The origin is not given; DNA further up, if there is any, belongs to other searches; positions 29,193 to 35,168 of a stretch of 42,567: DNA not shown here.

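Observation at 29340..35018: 1892-aa polyvalent virion protein combining SLT, Cys-peptidase and GNAT domains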

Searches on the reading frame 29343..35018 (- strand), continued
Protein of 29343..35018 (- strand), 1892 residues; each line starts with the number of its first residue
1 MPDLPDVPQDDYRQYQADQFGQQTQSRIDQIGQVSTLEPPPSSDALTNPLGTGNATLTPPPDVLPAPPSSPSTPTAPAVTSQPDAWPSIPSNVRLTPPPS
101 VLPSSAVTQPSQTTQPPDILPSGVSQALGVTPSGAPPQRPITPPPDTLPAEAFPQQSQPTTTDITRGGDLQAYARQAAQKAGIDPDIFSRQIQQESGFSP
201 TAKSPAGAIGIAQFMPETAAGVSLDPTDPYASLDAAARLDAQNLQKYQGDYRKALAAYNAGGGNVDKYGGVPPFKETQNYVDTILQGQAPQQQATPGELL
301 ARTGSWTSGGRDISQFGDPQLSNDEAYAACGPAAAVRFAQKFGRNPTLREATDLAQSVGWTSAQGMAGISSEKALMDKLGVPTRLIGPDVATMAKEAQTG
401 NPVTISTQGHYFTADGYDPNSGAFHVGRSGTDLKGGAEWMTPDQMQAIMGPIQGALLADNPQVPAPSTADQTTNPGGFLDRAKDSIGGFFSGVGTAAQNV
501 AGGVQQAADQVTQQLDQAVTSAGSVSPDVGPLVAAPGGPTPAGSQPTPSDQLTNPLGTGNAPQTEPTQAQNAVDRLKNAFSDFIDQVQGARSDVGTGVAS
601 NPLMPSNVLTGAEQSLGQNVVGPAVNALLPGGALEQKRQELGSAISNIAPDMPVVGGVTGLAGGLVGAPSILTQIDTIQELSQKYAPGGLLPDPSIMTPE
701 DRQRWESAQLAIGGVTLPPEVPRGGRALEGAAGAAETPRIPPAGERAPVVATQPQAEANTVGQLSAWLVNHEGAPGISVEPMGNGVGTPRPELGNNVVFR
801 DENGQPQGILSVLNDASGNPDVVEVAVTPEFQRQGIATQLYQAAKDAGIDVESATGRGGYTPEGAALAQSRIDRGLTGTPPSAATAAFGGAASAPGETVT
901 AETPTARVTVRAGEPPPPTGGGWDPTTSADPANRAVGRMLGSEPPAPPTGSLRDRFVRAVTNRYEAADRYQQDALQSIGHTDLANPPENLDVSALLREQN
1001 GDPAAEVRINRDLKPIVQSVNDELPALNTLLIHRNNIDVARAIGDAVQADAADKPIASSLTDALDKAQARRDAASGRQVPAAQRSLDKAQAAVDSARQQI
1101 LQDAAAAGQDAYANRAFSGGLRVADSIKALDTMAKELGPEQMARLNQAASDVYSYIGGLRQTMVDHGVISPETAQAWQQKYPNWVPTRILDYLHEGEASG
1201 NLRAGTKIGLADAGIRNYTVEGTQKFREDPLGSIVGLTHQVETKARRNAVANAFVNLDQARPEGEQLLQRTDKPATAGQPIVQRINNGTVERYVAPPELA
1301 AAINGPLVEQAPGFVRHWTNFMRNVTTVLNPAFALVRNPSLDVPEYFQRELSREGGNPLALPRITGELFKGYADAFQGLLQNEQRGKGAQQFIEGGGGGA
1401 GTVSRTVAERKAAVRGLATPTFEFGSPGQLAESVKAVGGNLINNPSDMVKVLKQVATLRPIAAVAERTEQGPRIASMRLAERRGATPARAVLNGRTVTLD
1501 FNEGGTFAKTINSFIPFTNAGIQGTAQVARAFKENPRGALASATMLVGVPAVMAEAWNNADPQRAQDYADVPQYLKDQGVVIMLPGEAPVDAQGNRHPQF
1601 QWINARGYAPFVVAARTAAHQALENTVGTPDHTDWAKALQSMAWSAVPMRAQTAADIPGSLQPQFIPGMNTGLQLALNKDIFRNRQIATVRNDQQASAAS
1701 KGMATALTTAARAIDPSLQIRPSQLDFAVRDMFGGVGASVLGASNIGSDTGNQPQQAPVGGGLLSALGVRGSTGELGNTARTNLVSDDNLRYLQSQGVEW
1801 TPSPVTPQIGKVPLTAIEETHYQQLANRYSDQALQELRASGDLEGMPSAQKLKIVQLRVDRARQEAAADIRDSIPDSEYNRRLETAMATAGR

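Call 12: find_homologous_proteins(query=window:29343-35018:-)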
Query window:29343-35018:- (1892 aa): 404 proteins with E <= 0.001 among 8000 candidates; the best 120 are listed.
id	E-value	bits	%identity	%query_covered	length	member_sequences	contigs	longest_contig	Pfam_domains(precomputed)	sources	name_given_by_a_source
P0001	0.0e+0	1868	66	52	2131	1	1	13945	PF18857.7,PF01464.26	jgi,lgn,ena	-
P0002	0.0e+0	1536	60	51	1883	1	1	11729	PF18857.7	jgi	jgi:hypothetical protein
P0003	0.0e+0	1452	58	41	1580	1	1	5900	PF18857.7,PF01464.26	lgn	-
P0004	0.0e+0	1433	49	51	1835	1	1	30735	PF18857.7,PF01464.26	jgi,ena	-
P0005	0.0e+0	1416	53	51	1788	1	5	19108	PF18857.7,PF01464.26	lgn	-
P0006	0.0e+0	1392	48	52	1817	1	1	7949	PF01464.26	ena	-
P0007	0.0e+0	1325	46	50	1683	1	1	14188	PF18857.7,PF01464.26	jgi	-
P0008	0.0e+0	1298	43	54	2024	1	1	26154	PF01464.26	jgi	jgi:hypothetical protein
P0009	0.0e+0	1239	43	91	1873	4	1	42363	PF13508.14,PF18857.7,PF00583.32,PF01464.26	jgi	jgi:soluble lytic murein transglycosylase-like protein/GNAT superfamily N-acetyltransferase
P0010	0.0e+0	1226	43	50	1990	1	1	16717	PF18857.7,PF01464.26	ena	-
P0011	1.2e-297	1009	44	53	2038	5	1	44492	PF01551.30,PF01464.26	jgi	-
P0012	8.3e-296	1003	38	53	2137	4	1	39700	PF18857.7,PF01464.26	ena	-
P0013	4.9e-288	978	37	51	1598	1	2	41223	PF18857.7,PF01464.26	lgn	-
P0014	5.0e-283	961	41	41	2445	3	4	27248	PF18857.7,PF01464.26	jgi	jgi:soluble lytic murein transglycosylase-like protein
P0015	9.6e-282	957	41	41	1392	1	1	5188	PF18857.7,PF01464.26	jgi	jgi:hypothetical protein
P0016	2.4e-278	945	41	41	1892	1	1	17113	PF18857.7,PF01464.26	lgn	-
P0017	4.0e-272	925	37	47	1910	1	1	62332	PF18857.7,PF01464.26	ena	-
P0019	1.4e-270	920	56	22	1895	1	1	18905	PF18857.7,PF01464.26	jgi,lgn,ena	-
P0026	4.9e-224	765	60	21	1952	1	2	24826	PF18857.7,PF01464.26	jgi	-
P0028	2.1e-213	730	37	42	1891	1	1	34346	PF18857.7,PF01464.26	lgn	-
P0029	1.8e-212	727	50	28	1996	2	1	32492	PF18857.7,PF01464.26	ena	-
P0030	1.2e-201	691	38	41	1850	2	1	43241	PF18857.7,PF01464.26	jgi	jgi:soluble lytic murein transglycosylase-like protein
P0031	5.8e-200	686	37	41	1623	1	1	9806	PF18857.7,PF01464.26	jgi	jgi:soluble lytic murein transglycosylase-like protein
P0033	2.7e-187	644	33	39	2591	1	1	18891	PF18857.7,PF01464.26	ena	-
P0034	1.1e-184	635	47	26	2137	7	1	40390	PF18857.7,PF01464.26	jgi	jgi:hypothetical protein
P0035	2.4e-179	617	71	16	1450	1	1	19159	PF00583.32,PF01464.26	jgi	jgi:soluble lytic murein transglycosylase-like protein/ribosomal protein S18 acetylase RimI-like enz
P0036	4.3e-175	603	60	22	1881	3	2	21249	PF18857.7,PF01464.26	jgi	jgi:hypothetical protein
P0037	3.2e-173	597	34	40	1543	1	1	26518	PF01464.26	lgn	-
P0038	6.6e-172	593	34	43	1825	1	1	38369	PF18857.7,PF01464.26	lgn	-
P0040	2.6e-165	571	48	26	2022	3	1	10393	PF18857.7,PF01464.26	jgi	jgi:hypothetical protein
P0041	2.1e-160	554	33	41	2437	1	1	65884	PF18857.7,PF01464.26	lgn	-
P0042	3.8e-158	547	54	31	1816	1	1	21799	PF01464.26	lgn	-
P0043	6.8e-158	546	32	40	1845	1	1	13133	PF01464.26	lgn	-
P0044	1.3e-157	545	70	21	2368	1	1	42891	PF01464.26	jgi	-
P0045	2.1e-154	535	56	28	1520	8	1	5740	PF01464.26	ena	-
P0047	3.2e-149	517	51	31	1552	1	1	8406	PF01464.26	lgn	-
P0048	1.0e-147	512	63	22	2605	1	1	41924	PF01464.26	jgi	-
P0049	2.6e-147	511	38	41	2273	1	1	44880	PF00877.26,PF18857.7,PF01464.26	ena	-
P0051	1.3e-145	505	67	19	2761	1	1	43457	PF01464.26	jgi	jgi:hypothetical protein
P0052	1.4e-145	505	53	23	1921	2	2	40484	PF18857.7,PF01464.26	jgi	-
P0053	7.0e-145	503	51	28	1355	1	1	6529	PF01464.26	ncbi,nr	ncbi:MAG TPA: transglycosylase SLT domain-containing protein, partial [Chloroflexota bacterium]|nr:t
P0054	1.0e-144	502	49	31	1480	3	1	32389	PF01464.26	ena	-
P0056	1.8e-143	498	65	21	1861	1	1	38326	PF01464.26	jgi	jgi:hypothetical protein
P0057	2.9e-141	491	73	17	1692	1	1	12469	PF01464.26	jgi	jgi:soluble lytic murein transglycosylase-like protein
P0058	2.1e-139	485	66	19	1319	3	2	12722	PF01464.26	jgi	-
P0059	1.8e-136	475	70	16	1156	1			PF01464.26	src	-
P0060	2.9e-136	474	64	16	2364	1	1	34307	PF01464.26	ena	-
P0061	3.8e-136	474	61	21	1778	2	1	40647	PF01464.26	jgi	jgi:hypothetical protein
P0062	1.3e-135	472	57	23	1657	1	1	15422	PF01464.26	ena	-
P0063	3.0e-135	471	49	30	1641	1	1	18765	PF01464.26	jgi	jgi:hypothetical protein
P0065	1.3e-134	469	68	20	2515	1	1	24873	PF01464.26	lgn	-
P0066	1.6e-134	469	59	21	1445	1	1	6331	PF01464.26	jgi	jgi:hypothetical protein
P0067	1.8e-134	468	69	17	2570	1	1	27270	PF01464.26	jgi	-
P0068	7.1e-134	466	32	5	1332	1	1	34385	PF01464.26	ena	-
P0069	1.0e-133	466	66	17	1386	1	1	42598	PF01464.26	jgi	-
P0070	1.4e-132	462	59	19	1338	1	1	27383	PF01464.26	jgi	jgi:hypothetical protein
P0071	1.6e-132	462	71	16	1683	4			PF01464.26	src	-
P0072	7.5e-131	456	59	21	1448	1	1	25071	PF01464.26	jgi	jgi:hypothetical protein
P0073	1.3e-130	456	62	21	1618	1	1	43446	PF01464.26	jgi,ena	-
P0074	6.0e-130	453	52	29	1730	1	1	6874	PF01464.26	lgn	-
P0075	9.1e-130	453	71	16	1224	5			PF01464.26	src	-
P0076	2.4e-129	451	68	16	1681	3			PF01464.26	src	-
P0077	3.6e-129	451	71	16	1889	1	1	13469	PF01464.26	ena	-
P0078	1.9e-128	448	63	20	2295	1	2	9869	PF01464.26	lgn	-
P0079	2.4e-128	448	58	21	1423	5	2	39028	PF01464.26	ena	-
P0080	6.2e-128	447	69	7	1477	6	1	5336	PF01464.26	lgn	-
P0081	6.6e-128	447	55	23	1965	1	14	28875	PF01464.26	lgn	-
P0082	1.7e-126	442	58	21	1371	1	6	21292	PF01464.26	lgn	-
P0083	8.0e-126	440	63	19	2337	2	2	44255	PF23802.2,PF01464.26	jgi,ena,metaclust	metaclust:\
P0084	2.1e-125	438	63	19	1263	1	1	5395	PF01464.26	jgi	jgi:hypothetical protein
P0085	1.3e-123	432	55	20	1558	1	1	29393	PF01464.26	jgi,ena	-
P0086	2.1e-123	432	55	23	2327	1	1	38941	PF01464.26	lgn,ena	-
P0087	5.4e-123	430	70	16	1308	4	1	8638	PF01464.26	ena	-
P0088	1.2e-122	429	62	19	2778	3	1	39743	PF01464.26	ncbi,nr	ncbi:MAG TPA: lytic transglycosylase domain-containing protein [Gemmatimonadales bacterium]|nr:lytic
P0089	3.6e-122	428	34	34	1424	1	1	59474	PF01464.26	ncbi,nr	ncbi:MAG: transglycosylase SLT domain-containing protein, partial [Patescibacteria group bacterium]|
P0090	4.4e-122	427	64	18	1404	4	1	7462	PF01464.26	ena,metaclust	metaclust:\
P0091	7.0e-122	427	30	5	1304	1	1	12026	PF01464.26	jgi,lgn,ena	-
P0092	7.3e-122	427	57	21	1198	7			PF01464.26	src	-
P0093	3.0e-121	425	52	17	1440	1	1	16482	PF13529.14,PF01464.26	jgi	-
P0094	3.4e-121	424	47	29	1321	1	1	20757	PF01464.26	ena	-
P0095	6.0e-121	424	56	20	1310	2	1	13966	PF01464.26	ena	-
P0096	6.7e-121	423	57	20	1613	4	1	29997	PF01464.26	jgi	jgi:soluble lytic murein transglycosylase-like protein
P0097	7.4e-121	423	58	19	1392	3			PF01464.26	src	-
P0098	1.3e-120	422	33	37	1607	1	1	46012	PF18857.7,PF01464.26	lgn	-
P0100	3.7e-119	418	62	18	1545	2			PF01464.26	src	-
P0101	1.1e-118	416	68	16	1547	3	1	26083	PF01464.26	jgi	-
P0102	2.1e-118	415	57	20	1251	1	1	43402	PF01464.26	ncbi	-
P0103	2.3e-118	415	49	27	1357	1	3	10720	PF01464.26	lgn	-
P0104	3.9e-117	411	48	28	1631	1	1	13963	PF01464.26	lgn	-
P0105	6.4e-117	410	65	17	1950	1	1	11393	PF01464.26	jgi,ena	-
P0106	9.4e-117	410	68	16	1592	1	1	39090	PF01464.26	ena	-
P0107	2.1e-116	409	46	29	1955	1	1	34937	PF01464.26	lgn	-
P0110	2.6e-113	398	55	23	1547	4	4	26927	PF01464.26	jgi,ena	-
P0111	4.3e-113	398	44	21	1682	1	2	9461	PF01464.26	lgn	-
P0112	2.1e-112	395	46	30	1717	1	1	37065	PF01464.26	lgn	-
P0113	2.3e-112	395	61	19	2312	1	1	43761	PF23802.2,PF01464.26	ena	-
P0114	7.3e-112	393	48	22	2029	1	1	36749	PF01464.26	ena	-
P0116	5.3e-109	384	55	19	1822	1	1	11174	PF01464.26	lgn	-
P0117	5.2e-108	381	47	27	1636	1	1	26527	PF01464.26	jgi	jgi:hypothetical protein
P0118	6.8e-108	380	31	51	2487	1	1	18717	PF18857.7,PF01464.26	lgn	-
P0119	9.5e-107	376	54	19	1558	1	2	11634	PF01464.26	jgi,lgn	jgi:soluble lytic murein transglycosylase-like protein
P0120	1.9e-106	375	62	16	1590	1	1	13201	PF01464.26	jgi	jgi:hypothetical protein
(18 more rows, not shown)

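Call 21: get_annotated_region(hit=H2, flank=12000)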
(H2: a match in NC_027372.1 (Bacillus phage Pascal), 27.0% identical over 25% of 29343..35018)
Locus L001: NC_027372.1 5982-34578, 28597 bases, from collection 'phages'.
description: Bacillus phage Pascal, complete genome.
organism: Bacillus phage Pascal (NCBI taxid 1540092)
taxonomy: Viruses; Duplodnaviria; Heunggongvirae; Uroviricota; Caudoviricetes; Pagevirus; Pagevirus pascal
host: Bacillus megaterium; source: -; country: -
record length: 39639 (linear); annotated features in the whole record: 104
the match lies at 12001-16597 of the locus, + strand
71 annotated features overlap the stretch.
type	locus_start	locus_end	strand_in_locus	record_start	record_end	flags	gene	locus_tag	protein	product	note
CDS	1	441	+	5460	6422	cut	-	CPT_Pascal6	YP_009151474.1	major head protein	-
regulatory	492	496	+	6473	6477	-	-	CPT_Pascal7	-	ribosome_binding_site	-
CDS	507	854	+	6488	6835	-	-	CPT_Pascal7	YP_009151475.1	hypothetical protein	-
regulatory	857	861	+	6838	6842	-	-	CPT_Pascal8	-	ribosome_binding_site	-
CDS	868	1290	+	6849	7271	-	-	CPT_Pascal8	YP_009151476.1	hypothetical protein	-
regulatory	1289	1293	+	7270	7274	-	-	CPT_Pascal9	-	ribosome_binding_site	-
CDS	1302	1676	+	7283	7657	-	-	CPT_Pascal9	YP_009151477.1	hypothetical protein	-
regulatory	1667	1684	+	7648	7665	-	-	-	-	terminator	-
regulatory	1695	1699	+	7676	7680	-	-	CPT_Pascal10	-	ribosome_binding_site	-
CDS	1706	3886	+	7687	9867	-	-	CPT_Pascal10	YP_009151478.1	tail protein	contains galactose binding domain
regulatory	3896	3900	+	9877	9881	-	-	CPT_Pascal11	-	ribosome_binding_site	-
CDS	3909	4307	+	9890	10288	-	-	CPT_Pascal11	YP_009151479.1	hypothetical protein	-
regulatory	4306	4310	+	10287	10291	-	-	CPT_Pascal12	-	ribosome_binding_site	-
CDS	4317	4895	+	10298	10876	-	-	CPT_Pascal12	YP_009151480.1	hypothetical protein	-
regulatory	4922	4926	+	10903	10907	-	-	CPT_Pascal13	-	ribosome_binding_site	-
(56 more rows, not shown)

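Call 38: find_encoding_contigs(protein=P0009, flank=10000, max_places=2)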
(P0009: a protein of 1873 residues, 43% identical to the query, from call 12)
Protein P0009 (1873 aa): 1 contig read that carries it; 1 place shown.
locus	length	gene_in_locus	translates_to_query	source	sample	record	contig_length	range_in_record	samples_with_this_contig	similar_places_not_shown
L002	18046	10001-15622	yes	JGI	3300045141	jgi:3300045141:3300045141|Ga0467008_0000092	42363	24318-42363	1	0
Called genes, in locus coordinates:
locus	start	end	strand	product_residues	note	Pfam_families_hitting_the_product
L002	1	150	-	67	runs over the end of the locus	-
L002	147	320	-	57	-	-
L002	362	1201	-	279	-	PF17338:GP88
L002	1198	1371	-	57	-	-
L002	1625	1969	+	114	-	-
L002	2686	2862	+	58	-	-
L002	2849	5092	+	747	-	PF04466:Terminase_3 (weak), PF14890:Intein_splicing (weak)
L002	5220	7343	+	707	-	-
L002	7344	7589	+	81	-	-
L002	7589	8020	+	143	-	-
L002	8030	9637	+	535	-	-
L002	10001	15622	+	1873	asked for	PF01464:SLT, PF00583:Acetyltransf_1, PF13508:Acetyltransf_7 (weak), PF18857:LPD38 (weak)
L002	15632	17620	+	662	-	-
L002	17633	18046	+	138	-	?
